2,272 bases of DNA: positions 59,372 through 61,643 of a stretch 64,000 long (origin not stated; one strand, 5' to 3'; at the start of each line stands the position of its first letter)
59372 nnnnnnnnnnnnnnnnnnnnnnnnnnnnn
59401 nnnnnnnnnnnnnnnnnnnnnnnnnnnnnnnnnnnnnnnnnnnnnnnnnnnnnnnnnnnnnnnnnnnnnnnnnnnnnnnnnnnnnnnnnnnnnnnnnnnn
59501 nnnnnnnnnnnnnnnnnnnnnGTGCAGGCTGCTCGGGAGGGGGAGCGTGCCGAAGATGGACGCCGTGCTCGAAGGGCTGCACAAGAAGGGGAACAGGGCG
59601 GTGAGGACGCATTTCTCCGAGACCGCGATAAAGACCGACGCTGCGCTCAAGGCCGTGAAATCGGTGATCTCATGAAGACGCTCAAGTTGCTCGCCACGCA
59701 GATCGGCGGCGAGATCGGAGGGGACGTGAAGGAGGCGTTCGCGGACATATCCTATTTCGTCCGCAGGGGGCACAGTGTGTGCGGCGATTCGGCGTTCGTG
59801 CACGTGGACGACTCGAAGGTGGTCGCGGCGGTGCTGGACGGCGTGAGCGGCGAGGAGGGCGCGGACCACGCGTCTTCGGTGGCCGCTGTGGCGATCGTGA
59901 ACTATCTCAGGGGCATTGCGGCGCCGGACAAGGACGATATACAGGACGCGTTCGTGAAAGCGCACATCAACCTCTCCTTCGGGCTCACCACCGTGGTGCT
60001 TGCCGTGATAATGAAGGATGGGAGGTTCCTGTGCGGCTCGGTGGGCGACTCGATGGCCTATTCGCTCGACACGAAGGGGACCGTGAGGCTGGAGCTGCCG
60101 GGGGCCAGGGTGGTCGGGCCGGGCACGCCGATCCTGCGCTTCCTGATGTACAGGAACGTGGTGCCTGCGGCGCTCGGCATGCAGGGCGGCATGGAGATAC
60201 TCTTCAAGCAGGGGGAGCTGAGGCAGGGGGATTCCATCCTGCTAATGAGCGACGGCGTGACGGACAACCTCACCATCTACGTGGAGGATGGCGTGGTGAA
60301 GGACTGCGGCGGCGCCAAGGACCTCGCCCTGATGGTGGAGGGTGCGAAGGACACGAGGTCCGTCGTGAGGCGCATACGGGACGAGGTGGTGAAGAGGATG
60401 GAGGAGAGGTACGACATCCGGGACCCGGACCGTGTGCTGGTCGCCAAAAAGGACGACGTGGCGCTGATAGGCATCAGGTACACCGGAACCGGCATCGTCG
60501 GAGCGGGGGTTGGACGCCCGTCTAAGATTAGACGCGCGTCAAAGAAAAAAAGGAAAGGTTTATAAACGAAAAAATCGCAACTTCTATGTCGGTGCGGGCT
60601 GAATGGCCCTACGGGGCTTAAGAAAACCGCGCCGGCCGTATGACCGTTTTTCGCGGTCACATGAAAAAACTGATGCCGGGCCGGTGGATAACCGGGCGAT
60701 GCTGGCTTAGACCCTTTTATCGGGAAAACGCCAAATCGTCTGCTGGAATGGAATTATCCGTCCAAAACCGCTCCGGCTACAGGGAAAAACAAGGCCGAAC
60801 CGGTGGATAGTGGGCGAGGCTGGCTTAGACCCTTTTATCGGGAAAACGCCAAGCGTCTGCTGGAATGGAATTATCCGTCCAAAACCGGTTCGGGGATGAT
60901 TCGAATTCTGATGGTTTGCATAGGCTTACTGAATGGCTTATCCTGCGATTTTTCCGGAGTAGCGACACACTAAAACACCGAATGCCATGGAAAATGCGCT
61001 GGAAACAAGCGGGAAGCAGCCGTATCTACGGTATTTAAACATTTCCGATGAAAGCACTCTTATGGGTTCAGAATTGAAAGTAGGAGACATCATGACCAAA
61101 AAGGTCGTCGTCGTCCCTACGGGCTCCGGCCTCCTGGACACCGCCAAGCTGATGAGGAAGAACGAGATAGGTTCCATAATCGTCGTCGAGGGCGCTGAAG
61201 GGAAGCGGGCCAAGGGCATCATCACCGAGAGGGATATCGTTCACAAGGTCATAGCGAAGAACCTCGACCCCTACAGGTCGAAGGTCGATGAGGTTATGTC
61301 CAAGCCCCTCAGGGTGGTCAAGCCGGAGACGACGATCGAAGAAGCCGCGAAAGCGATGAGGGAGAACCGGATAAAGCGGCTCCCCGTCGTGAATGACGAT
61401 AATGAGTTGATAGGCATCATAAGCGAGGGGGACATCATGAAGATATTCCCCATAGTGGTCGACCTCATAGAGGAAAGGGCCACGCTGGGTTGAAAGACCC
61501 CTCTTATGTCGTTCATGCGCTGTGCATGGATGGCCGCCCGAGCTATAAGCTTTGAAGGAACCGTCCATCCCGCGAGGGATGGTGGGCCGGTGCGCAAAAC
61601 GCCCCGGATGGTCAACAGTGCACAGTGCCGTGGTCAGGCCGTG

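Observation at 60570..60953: Candidate large structured ncRNA with a tandemly duplicated hairpin domain and a compensatory base-pair change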

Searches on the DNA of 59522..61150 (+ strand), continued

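Call 61: search_with_rna_model(model_id=R1, sources=[window, L002, L003, L005, L006, L014, L018], max_evalue=0.001, make_alignment=true)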
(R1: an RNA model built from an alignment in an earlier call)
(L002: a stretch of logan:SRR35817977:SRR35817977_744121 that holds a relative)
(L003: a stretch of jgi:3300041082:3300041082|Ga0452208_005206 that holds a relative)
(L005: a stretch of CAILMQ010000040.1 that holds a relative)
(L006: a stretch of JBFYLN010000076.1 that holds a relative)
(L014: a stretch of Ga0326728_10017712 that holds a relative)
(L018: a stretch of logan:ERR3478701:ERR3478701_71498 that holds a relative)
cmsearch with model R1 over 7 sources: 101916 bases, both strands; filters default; matches with E-value up to 0.001: 10.
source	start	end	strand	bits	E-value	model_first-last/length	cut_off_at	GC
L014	4022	4121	+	119.5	1.3e-31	1-100/100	no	0.62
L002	2781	2880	+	117.7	4.6e-31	1-100/100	no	0.62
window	60676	60776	+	115.2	2.3e-30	1-100/100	no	0.56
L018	1313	1411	+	114.7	3.3e-30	1-100/100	no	0.59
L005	1560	1659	+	112.9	1.1e-29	1-100/100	no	0.58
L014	4138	4237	+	112.9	1.1e-29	1-100/100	no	0.56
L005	1442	1541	+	111.3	3.1e-29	1-100/100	no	0.59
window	60795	60893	+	110.9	4.2e-29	1-100/100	no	0.56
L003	4049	4138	+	29.6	1.2e-05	1-100/100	no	0.42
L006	4277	4373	+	25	0.00026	1-78/100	3'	0.45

Alignment A3: 10 matches aligned to the model, 127 columns, each read 5' to 3' on its own strand. Consensus structure (alignment columns), stored with it:
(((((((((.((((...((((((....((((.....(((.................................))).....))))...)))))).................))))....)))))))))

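Call 65: search_rna_families(source=L005, start=1300, end=1930, threshold=evalue, max_evalue=10)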
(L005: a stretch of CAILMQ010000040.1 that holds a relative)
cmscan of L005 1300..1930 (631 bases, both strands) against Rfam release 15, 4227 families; matches with E-value up to 10: 1.
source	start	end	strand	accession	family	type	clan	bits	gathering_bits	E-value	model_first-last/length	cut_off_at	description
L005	1425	1496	-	RF00236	ctRNA_pGA1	Gene; antisense;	-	14.5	45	4.1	1-79/79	no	ctRNA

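Call 66: search_rna_families(source=L003, start=3880, end=4300, threshold=evalue, max_evalue=10)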
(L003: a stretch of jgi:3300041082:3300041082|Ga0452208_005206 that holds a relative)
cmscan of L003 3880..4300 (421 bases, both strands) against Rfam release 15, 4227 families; matches with E-value up to 10: 2.
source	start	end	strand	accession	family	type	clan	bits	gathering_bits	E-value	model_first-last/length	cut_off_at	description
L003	4234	4274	+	RF02060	STnc410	Gene; sRNA;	-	12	50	4.1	1-158/158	no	Enterobacterial sRNA STnc410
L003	4046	4114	-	RF02480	GlsR14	Gene; snRNA; snoRNA; CD-box;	-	10.2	90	9.3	1-68/68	no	Small nucleolar RNA GlsR14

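Call 73: search_with_rna_model(model_id=R1, sources=[L019, L020, L021, L022, L023, L024, L025, L026, L027, L028, L029], max_evalue=1)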
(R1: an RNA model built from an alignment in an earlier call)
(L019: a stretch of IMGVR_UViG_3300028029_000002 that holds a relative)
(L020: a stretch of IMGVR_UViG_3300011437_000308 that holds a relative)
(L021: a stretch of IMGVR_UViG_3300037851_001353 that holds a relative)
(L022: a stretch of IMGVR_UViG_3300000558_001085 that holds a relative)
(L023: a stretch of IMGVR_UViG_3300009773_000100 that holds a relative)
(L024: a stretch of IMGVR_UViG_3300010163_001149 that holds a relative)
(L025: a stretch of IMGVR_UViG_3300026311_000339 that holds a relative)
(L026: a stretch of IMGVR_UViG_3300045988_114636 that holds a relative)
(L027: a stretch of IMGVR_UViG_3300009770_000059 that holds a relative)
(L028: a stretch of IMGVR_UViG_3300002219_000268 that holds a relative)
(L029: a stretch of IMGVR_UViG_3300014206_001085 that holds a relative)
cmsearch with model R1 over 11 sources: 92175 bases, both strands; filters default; matches with E-value up to 1: 0.
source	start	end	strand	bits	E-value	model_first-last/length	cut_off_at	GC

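Call 79: search_with_rna_model(model_id=R1, sources=[L030, L031, L032, L033, L034, L035], max_evalue=10, show_alignments=6)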
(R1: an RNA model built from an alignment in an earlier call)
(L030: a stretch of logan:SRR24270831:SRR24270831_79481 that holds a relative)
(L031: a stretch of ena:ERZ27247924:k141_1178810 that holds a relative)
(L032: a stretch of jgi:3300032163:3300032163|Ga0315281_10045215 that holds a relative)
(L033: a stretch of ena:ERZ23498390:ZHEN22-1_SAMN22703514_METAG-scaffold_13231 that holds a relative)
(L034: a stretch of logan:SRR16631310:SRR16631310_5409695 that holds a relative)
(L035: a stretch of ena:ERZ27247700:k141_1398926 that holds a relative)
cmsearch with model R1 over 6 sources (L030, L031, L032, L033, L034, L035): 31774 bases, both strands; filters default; matches with E-value up to 10: 9.
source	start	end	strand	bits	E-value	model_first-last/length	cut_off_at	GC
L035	3561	3658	+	86.3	1.7e-22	1-100/100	no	0.54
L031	3474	3570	+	41.5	1.3e-09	1-100/100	no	0.53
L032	3111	3207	+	41.5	1.3e-09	1-100/100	no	0.53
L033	2417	2513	+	40.1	3.5e-09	1-100/100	no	0.57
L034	2073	2169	+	40.1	3.5e-09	1-100/100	no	0.57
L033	2302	2394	+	21.2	0.00098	1-100/100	no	0.55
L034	1958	2050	+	21.2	0.00098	1-100/100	no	0.55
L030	3388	3487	+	19.6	0.0029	1-100/100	no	0.44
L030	3491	3580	+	17.4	0.012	1-100/100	no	0.43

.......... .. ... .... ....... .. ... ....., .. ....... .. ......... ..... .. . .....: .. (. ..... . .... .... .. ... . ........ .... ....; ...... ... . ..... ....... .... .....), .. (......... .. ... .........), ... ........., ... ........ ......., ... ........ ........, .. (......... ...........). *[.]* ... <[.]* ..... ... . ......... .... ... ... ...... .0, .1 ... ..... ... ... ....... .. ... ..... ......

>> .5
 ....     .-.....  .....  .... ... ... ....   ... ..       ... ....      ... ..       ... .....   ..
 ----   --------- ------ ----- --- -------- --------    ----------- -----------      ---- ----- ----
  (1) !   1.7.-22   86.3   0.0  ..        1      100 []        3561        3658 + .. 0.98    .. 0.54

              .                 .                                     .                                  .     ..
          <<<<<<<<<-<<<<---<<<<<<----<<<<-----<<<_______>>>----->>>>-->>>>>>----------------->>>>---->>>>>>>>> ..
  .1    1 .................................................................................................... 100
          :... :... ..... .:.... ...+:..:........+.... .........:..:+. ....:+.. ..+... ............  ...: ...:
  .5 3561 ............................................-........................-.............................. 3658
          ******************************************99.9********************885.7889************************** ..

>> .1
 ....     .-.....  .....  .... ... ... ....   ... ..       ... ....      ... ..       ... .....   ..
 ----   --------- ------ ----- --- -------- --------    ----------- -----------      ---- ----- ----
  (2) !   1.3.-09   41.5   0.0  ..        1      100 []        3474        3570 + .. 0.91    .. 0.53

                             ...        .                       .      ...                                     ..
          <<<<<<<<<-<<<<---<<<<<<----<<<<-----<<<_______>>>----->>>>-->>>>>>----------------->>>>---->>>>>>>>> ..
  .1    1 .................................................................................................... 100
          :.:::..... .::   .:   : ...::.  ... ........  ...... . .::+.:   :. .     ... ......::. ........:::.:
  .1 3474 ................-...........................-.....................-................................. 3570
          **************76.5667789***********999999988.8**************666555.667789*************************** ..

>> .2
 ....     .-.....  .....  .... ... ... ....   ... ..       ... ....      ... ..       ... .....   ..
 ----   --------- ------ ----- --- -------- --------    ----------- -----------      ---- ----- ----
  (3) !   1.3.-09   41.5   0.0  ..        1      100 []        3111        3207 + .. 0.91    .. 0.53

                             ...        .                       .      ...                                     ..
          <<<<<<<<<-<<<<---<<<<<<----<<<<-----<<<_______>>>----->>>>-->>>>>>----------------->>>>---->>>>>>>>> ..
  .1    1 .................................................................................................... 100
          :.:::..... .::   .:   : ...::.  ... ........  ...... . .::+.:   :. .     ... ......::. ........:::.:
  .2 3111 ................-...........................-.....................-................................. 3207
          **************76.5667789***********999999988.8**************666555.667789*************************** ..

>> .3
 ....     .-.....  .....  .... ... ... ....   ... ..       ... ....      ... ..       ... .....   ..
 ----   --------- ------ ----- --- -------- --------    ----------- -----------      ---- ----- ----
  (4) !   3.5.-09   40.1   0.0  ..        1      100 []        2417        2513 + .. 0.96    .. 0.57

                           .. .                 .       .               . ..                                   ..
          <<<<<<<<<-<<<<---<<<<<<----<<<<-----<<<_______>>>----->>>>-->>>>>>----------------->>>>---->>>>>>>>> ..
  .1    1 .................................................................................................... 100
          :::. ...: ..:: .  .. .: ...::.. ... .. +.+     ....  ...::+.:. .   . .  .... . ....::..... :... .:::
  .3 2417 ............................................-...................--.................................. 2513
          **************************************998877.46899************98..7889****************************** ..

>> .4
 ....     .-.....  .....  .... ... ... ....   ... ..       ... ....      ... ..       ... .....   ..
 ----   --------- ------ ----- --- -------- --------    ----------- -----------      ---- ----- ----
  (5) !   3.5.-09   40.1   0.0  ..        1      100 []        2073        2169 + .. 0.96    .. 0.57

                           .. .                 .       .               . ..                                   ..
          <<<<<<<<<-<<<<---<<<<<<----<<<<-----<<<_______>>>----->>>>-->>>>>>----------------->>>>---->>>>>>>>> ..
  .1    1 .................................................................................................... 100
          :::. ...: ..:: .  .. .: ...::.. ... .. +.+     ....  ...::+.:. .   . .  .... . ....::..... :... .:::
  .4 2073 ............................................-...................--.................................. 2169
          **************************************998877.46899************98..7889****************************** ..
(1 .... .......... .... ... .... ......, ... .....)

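Call 81: search_with_rna_model(model_id=R1, sources=[window, L002, L003, L005, L014, L018, L030, L031, L033, L035], max_evalue=0.05, make_alignment=true)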
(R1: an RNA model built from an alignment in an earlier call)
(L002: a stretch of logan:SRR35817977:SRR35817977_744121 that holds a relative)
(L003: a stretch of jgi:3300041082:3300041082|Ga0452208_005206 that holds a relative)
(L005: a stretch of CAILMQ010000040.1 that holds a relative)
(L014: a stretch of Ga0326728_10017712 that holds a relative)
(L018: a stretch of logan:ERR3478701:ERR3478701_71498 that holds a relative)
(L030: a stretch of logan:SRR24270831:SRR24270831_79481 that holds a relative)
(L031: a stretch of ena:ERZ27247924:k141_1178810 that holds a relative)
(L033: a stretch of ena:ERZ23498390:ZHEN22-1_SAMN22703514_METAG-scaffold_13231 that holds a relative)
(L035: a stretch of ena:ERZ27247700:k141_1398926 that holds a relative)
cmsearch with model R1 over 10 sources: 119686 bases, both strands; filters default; matches with E-value up to 0.05: 15.
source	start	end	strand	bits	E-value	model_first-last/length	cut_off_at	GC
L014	4022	4121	+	119.5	1.5e-31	1-100/100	no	0.62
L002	2781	2880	+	117.7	5.4e-31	1-100/100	no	0.62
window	60676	60776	+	115.2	2.7e-30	1-100/100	no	0.56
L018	1313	1411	+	114.7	3.9e-30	1-100/100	no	0.59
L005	1560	1659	+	112.9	1.2e-29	1-100/100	no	0.58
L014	4138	4237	+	112.9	1.3e-29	1-100/100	no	0.56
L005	1442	1541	+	111.3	3.7e-29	1-100/100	no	0.59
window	60795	60893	+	110.9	4.9e-29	1-100/100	no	0.56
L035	3561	3658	+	86.3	6.2e-22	1-100/100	no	0.54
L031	3474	3570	+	41.5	5.1e-09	1-100/100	no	0.53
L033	2417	2513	+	40.1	1.3e-08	1-100/100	no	0.57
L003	4049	4138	+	29.6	1.4e-05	1-100/100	no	0.42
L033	2302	2394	+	21.2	0.0037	1-100/100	no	0.55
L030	3388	3487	+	19.6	0.011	1-100/100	no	0.44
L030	3491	3580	+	17.4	0.047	1-100/100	no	0.43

Alignment A7: 15 matches aligned to the model, 150 columns, each read 5' to 3' on its own strand. Consensus structure (alignment columns), stored with it:
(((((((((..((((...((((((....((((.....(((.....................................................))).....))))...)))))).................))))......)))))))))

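Call 89: build_rna_model(alignment_id=A7)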
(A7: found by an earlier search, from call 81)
Model R2 built from alignment A7 (15 sequences, 150 columns); structure: stored with the alignment.
model positions 99; base pairs 26; branch points 0; effective number of sequences 2.6; information 0.59 bits per position. Calibrated on 0.2 Mb of random sequence (short: E-values are rough).
structure used (alignment columns):
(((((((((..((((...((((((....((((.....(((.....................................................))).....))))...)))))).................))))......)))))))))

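Call 90: search_with_rna_model(model_id=R2, sources=[window, L002, L003, L004, L005, L006, L007, L008, L009, L010, L011, L012, L013, L014, L015, L017, L018, L030, L031, L033, L035], max_evalue=5)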
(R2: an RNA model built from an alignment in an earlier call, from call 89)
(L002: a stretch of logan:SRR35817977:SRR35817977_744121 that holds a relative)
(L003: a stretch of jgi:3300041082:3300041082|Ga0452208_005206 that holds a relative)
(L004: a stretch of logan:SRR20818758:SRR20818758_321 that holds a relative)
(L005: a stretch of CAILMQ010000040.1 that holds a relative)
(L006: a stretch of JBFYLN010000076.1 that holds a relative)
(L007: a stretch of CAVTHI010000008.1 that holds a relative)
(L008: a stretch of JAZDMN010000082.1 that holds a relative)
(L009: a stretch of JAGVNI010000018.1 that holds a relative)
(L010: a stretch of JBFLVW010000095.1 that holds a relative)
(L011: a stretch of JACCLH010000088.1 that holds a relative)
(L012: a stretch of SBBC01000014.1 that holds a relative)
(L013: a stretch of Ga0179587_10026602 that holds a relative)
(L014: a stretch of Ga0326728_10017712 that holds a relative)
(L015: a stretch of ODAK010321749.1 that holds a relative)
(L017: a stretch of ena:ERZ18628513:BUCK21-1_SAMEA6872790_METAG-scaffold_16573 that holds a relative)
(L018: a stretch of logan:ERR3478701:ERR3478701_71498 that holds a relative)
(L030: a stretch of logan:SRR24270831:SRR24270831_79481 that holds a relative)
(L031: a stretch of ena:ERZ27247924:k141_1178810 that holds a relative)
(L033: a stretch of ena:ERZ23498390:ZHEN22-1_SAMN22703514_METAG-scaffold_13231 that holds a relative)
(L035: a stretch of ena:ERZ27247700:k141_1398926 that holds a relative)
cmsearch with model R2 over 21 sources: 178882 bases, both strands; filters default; matches with E-value up to 5: 19.
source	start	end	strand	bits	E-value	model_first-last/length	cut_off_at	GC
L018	1313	1411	+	108.1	2.2e-24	1-99/99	no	0.59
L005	1560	1659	+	105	1.4e-23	1-99/99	no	0.58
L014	4022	4121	+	103.4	3.5e-23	1-99/99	no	0.62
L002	2781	2880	+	103.2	3.9e-23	1-99/99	no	0.62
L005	1442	1541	+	101.8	8.8e-23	1-99/99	no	0.59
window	60676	60776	+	100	2.5e-22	1-99/99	no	0.56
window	60795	60893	+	98.2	7.3e-22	1-99/99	no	0.56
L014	4138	4237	+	97.5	1.1e-21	1-99/99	no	0.56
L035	3561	3658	+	94.2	7.5e-21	1-99/99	no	0.54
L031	3474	3570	+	72.5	2.3e-15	1-99/99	no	0.53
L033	2417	2513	+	71.8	3.3e-15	1-99/99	no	0.57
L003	4049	4138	+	57.3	1.5e-11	1-99/99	no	0.42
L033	2302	2394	+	57.2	1.5e-11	1-99/99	no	0.55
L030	3491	3580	+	52.3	2.8e-10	1-99/99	no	0.43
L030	3388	3487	+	39.5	4.6e-07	1-99/99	no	0.44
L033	2203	2301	+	33.1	1.9e-05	1-99/99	no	0.56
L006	4277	4373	+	27.3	0.00055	1-77/99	3'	0.45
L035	3426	3522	+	24.2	0.0033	1-99/99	no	0.4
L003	3942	4048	+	16.6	0.28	1-99/99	no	0.47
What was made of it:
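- The second model also recognises the first hairpin of L033, L035 and L030 as domain-A type (call 90).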

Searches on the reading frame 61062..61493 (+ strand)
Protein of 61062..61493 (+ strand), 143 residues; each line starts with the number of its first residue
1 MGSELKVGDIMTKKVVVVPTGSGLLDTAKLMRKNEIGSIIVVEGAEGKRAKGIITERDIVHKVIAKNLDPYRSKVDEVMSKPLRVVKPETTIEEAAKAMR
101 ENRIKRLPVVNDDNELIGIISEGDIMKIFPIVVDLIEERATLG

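Call 12: search_protein_families(library=pfam, proteins=[window:61062-61493:+])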
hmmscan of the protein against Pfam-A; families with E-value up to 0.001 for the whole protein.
window:61062-61493:+ (143 aa): 1 family
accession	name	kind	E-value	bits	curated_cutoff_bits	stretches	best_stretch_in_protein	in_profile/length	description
PF00571.33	CBS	-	1.1e-32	112.5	24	2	75-128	1-54/57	CBS domain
